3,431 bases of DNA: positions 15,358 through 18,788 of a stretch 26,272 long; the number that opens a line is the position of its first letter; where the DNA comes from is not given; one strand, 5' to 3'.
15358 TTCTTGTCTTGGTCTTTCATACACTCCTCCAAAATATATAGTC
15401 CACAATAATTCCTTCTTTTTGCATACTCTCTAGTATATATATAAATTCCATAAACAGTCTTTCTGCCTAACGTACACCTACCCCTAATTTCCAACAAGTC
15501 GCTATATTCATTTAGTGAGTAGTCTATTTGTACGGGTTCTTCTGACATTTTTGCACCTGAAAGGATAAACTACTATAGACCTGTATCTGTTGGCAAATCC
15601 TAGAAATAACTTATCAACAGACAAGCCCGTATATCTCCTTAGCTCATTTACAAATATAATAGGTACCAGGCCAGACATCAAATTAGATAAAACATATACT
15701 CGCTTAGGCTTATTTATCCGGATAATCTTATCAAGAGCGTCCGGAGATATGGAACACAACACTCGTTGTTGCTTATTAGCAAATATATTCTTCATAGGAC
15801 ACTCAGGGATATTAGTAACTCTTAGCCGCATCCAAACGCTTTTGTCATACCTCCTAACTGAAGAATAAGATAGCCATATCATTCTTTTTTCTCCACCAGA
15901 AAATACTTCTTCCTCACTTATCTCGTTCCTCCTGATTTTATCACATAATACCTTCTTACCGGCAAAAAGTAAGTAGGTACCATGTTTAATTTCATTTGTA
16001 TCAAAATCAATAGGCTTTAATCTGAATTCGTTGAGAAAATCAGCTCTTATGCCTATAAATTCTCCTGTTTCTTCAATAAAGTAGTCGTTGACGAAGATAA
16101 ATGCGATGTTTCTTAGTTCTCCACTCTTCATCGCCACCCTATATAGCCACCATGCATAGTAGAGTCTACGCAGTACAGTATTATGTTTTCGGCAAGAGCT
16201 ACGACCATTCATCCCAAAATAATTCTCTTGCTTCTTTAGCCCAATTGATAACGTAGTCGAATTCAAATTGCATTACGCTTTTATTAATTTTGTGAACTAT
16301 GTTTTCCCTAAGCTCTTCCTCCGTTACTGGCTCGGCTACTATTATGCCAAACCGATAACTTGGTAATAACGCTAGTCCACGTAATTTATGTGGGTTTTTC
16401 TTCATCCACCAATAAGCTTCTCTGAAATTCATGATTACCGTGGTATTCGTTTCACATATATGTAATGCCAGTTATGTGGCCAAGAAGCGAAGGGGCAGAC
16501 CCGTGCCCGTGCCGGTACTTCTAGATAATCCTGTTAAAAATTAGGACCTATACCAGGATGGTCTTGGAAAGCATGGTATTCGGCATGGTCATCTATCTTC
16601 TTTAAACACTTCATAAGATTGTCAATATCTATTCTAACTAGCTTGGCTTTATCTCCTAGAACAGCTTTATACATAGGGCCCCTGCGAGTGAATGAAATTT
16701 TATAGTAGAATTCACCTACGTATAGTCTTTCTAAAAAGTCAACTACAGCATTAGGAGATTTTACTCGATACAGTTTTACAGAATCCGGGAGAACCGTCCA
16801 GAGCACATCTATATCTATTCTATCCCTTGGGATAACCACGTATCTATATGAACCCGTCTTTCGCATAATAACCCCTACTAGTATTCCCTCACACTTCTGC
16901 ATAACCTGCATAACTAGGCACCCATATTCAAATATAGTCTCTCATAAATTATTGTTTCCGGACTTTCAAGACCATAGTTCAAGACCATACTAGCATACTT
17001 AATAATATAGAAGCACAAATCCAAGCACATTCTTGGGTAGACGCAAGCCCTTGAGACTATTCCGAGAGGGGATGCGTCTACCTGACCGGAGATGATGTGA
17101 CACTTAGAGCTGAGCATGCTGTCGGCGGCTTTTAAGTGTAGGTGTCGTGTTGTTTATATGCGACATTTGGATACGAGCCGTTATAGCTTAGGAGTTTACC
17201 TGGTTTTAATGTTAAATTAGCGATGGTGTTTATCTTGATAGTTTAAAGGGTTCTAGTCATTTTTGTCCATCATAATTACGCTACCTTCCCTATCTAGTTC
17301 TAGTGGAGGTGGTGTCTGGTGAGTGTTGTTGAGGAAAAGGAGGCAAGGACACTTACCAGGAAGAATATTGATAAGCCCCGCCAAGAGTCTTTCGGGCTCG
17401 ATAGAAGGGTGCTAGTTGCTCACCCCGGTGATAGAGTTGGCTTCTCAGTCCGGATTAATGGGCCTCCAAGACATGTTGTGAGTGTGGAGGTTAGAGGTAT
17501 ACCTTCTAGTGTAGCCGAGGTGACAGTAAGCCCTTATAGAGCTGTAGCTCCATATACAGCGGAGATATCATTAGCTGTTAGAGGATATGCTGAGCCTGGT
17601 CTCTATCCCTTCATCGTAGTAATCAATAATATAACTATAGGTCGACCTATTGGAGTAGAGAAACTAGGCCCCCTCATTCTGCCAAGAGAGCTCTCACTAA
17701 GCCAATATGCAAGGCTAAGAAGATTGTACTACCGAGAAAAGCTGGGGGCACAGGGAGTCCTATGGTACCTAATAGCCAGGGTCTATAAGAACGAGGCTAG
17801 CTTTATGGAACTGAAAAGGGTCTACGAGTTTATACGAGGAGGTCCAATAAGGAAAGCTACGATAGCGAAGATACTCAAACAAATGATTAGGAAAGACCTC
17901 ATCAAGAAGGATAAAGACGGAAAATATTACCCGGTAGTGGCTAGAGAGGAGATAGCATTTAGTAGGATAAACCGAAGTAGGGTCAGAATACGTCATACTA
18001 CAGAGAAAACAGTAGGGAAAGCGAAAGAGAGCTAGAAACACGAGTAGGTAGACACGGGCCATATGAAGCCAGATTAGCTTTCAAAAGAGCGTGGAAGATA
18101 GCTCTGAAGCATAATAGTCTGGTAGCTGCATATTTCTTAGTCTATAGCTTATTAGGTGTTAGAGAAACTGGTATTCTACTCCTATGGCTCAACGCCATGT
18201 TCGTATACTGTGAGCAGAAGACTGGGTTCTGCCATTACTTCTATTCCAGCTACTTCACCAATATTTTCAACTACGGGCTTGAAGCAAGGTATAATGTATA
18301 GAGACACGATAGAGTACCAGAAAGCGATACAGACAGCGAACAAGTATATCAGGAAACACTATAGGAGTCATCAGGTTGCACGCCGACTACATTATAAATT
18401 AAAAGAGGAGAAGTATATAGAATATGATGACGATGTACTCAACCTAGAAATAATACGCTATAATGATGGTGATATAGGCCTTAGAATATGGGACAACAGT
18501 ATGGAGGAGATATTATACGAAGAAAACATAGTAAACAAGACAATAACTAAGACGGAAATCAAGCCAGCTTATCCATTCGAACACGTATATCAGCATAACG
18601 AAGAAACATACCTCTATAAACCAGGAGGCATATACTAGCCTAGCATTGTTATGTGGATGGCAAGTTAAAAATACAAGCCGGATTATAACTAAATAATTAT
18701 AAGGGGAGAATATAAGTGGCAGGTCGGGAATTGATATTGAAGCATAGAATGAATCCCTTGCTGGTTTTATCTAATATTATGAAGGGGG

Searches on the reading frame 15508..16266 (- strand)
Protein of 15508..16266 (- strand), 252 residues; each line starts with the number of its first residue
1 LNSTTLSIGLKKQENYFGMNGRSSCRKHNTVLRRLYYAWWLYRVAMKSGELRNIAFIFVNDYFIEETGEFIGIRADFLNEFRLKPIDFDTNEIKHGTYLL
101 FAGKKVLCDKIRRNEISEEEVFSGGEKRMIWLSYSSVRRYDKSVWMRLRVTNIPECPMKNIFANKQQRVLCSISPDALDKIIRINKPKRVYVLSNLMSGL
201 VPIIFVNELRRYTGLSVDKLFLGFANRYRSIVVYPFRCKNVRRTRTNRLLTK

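Call 42: search_protein_families(library=pfam, proteins=[window:15508-16266:-], max_evalue=0.01)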
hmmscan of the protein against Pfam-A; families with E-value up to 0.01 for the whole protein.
window:15508-16266:- (252 aa): 0 families

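Call 88: search_protein_families(library=padloc, proteins=[window:15508-16266:-], max_evalue=0.01)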
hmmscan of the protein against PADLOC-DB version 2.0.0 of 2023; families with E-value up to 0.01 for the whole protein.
window:15508-16266:- (252 aa): 1 family
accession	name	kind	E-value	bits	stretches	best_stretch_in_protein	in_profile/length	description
PDLC02248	AbiEi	-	0.0075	14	0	70-130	108-167/198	AbiEi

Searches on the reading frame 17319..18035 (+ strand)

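Call 4: search_protein_families(library=pfam, proteins=[window:17319-18035:+], max_evalue=1)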
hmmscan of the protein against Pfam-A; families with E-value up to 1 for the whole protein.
window:17319-18035:+ (238 aa): 4 families
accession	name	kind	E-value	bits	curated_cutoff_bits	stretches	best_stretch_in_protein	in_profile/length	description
PF21100.3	MCM_C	-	0.003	17.8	27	1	163-205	22-63/64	MCM protein C-terminal winged helix-turn-helix domain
PF03965.22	Penicillinase_R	-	0.0033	18.2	22.6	1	163-214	18-73/115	Penicillinase repressor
PF14297.12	Lin1244_N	-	0.0069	17.5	25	1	126-198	7-82/95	Lin1244/Lin1753-like, N-terminal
PF01047.28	MarR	-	0.087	13.2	24.6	0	177-200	29-52/59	MarR family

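Call 88: search_protein_families(library=padloc, proteins=[window:17319-18035:+], max_evalue=0.01)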
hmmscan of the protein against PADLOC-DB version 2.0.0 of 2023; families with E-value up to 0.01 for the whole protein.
window:17319-18035:+ (238 aa): 0 families

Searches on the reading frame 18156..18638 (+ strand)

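Call 4: search_protein_families(library=pfam, proteins=[window:18156-18638:+], max_evalue=1)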
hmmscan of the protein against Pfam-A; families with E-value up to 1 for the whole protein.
window:18156-18638:+ (160 aa): 1 family
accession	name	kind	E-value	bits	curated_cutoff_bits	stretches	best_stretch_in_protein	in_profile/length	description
PF10924.13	DUF2711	-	0.23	11.5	22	1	53-99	72-118/217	Protein of unknown function (DUF2711)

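Call 89: search_protein_families(library=ncbifam, proteins=[window:18156-18638:+], max_evalue=0.01)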
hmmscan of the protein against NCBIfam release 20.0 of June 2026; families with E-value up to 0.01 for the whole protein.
window:18156-18638:+ (160 aa): 0 families
